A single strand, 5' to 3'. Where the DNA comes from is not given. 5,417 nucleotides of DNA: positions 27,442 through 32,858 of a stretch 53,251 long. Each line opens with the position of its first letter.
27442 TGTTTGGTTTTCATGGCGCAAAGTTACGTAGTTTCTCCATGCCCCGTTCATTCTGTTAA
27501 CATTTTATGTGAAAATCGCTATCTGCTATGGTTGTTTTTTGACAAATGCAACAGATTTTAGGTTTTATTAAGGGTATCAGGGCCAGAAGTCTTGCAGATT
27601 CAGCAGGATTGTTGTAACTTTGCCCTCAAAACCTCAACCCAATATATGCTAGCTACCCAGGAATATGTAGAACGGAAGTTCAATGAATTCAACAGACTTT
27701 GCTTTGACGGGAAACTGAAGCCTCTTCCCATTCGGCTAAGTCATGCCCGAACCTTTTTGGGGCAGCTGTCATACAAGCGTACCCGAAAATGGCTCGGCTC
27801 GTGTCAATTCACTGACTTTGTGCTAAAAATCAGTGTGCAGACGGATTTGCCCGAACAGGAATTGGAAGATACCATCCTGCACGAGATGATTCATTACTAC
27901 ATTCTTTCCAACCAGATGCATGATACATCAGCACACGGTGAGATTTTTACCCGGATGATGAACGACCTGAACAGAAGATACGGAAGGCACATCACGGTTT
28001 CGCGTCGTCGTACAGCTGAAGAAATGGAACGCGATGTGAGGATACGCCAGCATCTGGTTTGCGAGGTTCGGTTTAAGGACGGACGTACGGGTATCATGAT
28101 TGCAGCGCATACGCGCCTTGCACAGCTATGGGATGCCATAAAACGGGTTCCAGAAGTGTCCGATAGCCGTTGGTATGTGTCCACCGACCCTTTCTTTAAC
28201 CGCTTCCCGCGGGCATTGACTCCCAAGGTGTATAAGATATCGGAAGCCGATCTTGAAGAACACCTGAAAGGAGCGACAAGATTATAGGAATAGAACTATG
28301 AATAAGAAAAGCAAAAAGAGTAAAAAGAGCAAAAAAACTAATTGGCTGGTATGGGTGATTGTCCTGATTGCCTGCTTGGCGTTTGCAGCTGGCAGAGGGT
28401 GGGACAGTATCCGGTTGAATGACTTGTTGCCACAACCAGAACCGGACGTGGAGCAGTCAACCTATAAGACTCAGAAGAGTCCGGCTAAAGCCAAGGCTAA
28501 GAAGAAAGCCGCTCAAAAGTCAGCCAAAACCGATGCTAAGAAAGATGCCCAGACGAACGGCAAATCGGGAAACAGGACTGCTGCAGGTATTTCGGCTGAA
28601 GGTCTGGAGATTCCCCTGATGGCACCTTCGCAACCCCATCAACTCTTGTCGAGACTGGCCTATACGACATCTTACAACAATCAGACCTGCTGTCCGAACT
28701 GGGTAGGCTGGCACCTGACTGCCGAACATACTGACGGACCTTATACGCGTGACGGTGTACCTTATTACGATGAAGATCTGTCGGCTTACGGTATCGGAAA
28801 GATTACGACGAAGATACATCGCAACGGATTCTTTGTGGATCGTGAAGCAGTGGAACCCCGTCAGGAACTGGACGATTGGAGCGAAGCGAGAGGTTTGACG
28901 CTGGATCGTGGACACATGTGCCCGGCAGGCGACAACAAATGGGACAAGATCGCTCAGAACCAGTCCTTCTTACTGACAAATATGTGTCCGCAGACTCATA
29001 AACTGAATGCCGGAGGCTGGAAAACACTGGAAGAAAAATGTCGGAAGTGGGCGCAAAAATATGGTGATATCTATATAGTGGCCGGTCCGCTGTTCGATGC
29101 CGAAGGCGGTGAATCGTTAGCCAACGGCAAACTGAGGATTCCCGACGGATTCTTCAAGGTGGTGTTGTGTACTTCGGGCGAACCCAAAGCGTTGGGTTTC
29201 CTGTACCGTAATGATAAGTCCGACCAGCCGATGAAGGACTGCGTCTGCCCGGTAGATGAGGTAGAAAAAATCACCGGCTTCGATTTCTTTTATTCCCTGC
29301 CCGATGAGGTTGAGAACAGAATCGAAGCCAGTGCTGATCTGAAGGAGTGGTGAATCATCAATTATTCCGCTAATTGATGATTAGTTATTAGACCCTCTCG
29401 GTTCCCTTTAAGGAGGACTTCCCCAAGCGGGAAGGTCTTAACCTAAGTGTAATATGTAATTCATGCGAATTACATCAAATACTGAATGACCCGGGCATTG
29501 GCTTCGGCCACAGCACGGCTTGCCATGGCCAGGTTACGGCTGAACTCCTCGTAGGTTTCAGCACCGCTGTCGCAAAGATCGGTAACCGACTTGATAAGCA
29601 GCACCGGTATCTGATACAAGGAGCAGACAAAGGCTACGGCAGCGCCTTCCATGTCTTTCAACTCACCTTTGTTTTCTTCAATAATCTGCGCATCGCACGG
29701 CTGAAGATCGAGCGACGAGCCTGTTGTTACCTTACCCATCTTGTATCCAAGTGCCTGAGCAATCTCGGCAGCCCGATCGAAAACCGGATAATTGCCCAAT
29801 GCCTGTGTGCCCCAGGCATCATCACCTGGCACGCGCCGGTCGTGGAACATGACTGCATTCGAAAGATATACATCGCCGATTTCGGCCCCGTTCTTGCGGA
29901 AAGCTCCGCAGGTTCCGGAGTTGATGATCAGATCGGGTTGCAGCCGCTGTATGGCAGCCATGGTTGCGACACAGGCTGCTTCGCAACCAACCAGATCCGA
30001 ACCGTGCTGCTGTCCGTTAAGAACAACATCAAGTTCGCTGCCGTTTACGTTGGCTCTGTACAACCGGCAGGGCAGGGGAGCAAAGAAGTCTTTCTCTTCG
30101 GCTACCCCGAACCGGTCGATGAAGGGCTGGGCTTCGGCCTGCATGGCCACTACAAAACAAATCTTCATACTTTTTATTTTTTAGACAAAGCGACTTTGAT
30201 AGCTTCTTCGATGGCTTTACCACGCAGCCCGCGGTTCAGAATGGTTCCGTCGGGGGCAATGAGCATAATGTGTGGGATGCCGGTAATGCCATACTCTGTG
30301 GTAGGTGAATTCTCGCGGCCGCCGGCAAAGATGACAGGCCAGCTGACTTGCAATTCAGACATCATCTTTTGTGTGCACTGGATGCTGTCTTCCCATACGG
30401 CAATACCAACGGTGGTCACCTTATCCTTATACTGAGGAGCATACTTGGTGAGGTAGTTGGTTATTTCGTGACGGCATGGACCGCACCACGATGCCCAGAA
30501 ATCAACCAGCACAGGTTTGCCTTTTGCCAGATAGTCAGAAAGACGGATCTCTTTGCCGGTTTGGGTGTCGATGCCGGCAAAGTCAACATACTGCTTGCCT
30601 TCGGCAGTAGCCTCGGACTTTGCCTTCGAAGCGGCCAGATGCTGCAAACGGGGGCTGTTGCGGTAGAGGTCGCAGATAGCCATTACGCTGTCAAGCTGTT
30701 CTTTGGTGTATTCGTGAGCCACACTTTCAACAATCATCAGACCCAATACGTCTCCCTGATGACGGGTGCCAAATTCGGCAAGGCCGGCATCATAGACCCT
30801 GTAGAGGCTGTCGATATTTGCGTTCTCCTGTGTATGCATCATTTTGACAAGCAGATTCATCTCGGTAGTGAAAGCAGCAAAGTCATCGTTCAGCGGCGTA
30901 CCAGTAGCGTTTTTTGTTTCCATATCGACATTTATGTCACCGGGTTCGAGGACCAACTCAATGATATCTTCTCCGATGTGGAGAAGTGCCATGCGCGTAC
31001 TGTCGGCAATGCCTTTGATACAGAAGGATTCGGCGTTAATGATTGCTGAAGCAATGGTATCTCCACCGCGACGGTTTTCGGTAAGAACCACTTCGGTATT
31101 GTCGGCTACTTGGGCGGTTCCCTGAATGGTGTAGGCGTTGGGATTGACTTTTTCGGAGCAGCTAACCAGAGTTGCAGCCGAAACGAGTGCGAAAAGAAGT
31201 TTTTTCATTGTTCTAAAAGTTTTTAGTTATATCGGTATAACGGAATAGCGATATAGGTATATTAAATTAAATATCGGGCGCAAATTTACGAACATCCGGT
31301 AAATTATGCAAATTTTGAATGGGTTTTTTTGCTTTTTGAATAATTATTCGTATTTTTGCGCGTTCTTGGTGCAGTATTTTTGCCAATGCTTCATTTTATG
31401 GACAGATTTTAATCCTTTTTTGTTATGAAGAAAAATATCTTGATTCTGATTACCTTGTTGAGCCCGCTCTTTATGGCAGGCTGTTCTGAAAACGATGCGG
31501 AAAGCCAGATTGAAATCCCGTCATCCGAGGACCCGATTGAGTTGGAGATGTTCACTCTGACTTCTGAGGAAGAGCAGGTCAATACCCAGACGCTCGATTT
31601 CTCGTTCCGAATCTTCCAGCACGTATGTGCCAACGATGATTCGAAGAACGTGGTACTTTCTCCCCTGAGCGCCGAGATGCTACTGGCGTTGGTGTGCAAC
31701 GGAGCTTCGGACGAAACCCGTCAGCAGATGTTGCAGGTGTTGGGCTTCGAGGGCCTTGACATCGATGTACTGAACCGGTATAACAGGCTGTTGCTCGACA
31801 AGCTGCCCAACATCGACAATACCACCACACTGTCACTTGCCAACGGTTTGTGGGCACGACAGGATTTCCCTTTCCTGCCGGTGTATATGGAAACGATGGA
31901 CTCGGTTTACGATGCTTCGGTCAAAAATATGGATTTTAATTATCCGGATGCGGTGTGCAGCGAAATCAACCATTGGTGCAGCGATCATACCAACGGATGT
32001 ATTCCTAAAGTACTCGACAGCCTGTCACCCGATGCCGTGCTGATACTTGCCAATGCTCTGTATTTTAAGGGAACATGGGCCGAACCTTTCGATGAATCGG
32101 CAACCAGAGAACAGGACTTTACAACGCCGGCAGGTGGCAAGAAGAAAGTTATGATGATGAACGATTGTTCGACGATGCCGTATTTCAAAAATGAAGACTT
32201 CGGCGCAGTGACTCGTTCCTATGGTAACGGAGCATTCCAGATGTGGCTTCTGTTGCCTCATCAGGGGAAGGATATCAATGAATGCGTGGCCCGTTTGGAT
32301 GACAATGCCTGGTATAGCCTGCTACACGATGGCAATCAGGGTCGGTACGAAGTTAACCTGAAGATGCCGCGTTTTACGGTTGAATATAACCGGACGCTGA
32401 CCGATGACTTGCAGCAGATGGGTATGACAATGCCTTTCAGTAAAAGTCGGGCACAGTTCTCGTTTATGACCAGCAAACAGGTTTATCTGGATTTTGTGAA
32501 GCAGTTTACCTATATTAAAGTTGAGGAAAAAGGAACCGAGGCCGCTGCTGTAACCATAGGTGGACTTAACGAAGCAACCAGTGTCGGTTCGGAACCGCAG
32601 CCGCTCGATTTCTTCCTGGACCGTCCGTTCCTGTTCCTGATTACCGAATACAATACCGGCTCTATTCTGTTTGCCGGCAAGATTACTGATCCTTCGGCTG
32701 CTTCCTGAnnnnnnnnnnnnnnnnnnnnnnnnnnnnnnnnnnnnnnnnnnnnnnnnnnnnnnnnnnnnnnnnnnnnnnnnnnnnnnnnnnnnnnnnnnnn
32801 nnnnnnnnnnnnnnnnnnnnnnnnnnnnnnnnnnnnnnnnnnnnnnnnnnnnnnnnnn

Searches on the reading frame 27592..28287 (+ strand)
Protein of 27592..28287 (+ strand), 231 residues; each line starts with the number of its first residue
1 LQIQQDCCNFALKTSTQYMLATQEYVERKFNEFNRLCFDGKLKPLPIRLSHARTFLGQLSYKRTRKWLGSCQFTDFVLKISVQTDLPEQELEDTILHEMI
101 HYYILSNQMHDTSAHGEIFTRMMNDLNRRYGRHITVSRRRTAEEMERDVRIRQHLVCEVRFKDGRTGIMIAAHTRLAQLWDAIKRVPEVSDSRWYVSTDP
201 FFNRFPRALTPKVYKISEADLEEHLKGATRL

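Call 46: search_protein_families(library=pfam, proteins=[window:27592-28287:+], max_evalue=0.00001)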
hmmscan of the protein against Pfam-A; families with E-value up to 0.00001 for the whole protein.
window:27592-28287:+ (231 aa): 1 family
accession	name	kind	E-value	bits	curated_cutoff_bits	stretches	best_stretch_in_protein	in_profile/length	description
PF10263.15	SprT-like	-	1.4e-13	51.1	25.6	1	27-131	2-101/108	SprT-like family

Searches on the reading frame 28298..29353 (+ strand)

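Call 46: search_protein_families(library=pfam, proteins=[window:28298-29353:+], max_evalue=0.00001)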
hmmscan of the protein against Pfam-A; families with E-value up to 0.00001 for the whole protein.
window:28298-29353:+ (351 aa): 1 family
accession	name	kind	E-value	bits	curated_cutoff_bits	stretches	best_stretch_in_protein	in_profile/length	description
PF01223.29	Endonuclease_NS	-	2.7e-45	155.2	23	1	114-336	15-222/223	DNA/RNA non-specific endonuclease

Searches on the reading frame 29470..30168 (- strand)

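Call 46: search_protein_families(library=pfam, proteins=[window:29470-30168:-], max_evalue=0.00001)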
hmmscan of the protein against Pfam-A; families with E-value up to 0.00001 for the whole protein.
window:29470-30168:- (232 aa): 1 family
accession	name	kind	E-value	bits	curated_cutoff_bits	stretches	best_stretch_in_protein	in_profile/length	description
PF01048.26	PNP_UDP_1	-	2e-27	96.6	25.1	1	2-223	1-227/233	Phosphorylase superfamily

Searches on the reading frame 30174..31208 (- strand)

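Call 46: search_protein_families(library=pfam, proteins=[window:30174-31208:-], max_evalue=0.00001)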
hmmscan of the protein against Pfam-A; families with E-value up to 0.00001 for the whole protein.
window:30174-31208:- (344 aa): 5 families
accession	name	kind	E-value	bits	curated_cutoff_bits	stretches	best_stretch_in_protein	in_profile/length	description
PF08534.16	Redoxin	-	7.9e-15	55.4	26.6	1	208-328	7-133/148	Redoxin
PF00578.27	AhpC-TSA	-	6e-14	52.5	26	1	204-323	2-121/124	AhpC/TSA family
PF00085.26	Thioredoxin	-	4.3e-11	43.2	23.5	1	226-280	13-67/103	Thioredoxin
PF14289.11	DUF4369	-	2.4e-10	41.3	25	1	26-110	1-91/91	Domain of unknown function (DUF4369)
PF13905.12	Thioredoxin_8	-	6.8e-09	36.4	27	1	230-323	1-94/94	Thioredoxin-like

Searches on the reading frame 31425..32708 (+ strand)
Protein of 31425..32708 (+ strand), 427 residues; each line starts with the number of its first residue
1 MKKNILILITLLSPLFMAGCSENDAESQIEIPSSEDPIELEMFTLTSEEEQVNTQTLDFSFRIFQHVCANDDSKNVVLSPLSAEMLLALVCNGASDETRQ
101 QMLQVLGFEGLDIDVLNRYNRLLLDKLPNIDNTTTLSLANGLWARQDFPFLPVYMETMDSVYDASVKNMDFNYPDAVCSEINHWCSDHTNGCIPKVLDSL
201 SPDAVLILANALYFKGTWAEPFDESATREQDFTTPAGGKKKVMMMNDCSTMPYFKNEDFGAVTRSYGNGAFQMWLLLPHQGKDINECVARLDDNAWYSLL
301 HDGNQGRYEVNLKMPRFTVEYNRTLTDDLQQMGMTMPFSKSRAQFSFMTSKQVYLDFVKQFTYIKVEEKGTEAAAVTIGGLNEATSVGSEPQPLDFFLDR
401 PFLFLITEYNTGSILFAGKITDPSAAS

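Call 46: search_protein_families(library=pfam, proteins=[window:31425-32708:+], max_evalue=0.00001)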
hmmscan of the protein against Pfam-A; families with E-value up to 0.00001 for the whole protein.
window:31425-32708:+ (427 aa): 1 family
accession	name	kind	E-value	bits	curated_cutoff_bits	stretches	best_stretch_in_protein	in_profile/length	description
PF00079.25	Serpin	-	1.3e-96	324.5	27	1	57-423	4-370/370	Serpin (serine protease inhibitor)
